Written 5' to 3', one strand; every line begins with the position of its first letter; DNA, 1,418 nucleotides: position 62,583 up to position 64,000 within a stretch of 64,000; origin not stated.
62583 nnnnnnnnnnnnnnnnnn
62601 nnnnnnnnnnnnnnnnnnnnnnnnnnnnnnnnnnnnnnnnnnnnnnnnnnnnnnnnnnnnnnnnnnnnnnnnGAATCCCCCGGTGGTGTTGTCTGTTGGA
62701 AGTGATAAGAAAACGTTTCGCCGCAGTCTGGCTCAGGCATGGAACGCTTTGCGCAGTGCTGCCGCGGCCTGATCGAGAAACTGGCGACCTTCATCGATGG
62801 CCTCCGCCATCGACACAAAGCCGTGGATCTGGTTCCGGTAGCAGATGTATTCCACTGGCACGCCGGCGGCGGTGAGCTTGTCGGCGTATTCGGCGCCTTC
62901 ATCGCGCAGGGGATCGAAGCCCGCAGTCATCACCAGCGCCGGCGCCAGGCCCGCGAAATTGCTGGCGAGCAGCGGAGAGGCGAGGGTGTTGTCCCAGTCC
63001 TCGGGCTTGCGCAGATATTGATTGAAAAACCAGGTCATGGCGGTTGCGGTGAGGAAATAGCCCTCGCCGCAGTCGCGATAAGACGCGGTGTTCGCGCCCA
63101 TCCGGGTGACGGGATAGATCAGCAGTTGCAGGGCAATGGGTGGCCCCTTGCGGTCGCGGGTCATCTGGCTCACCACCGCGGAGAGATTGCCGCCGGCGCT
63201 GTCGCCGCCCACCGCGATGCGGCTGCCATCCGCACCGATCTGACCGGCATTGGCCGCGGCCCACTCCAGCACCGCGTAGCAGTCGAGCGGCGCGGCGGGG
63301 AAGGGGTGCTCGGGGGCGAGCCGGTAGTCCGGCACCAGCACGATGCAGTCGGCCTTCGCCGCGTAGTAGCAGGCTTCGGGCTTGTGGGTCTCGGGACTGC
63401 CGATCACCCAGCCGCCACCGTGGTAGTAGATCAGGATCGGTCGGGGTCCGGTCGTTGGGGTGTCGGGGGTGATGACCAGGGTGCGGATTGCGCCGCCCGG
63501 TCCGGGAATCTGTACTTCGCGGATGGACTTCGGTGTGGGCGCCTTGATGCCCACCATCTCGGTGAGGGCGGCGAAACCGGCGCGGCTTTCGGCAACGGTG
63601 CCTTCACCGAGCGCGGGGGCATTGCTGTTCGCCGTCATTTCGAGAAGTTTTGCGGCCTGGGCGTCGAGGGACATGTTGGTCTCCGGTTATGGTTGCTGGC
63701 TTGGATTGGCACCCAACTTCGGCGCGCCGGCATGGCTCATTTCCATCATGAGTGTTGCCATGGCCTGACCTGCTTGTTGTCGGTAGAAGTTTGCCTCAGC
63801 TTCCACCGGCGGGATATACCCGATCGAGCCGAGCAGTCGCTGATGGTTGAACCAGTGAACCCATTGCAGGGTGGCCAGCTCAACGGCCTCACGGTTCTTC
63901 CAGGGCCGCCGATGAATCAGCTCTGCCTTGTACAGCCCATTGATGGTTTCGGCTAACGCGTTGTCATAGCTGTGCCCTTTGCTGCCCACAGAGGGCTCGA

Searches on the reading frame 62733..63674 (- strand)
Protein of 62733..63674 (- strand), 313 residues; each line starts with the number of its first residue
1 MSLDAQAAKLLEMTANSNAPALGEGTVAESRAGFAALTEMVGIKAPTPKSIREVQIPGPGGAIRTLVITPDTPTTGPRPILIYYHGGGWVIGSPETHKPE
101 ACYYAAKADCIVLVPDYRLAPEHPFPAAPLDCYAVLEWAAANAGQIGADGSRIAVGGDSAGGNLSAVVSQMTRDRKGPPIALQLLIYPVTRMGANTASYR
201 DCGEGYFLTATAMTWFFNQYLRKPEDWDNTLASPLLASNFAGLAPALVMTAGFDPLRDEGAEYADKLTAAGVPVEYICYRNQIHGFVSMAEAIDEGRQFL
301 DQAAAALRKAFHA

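Call 43: search_protein_families(library=pfam, proteins=[window:62733-63674:-], max_evalue=0.001)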
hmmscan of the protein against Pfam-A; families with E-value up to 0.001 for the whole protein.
window:62733-63674:- (313 aa): 5 families
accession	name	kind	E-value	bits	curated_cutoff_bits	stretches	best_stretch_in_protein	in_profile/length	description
PF07859.19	Abhydrolase_3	-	3.4e-76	256.1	25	1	81-287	1-209/210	alpha/beta hydrolase fold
PF20434.5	BD-FAE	-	4.7e-18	65.9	26.8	1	74-173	9-111/215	BD-FAE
PF00135.34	COesterase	-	7.1e-09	35.6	27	1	67-168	90-200/515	Carboxylesterase family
PF00326.27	Peptidase_S9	-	7.6e-06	26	22.6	0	131-173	47-86/213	Prolyl oligopeptidase family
PF10340.15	Say1_Mug180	-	0.00045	19.6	21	1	73-164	119-208/374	Steryl acetyl hydrolase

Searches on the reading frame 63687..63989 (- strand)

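Call 43: search_protein_families(library=pfam, proteins=[window:63687-63989:-], max_evalue=0.001)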
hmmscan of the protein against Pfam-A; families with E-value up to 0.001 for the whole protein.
window:63687-63989:- (100 aa): 2 families
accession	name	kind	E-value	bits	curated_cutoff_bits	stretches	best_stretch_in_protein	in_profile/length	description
PF13683.12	rve_3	-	3.9e-11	43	26.5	1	2-61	8-67/67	Integrase core domain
PF13333.12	rve_2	-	1.1e-06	29.2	22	1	15-63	2-50/56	Integrase core domain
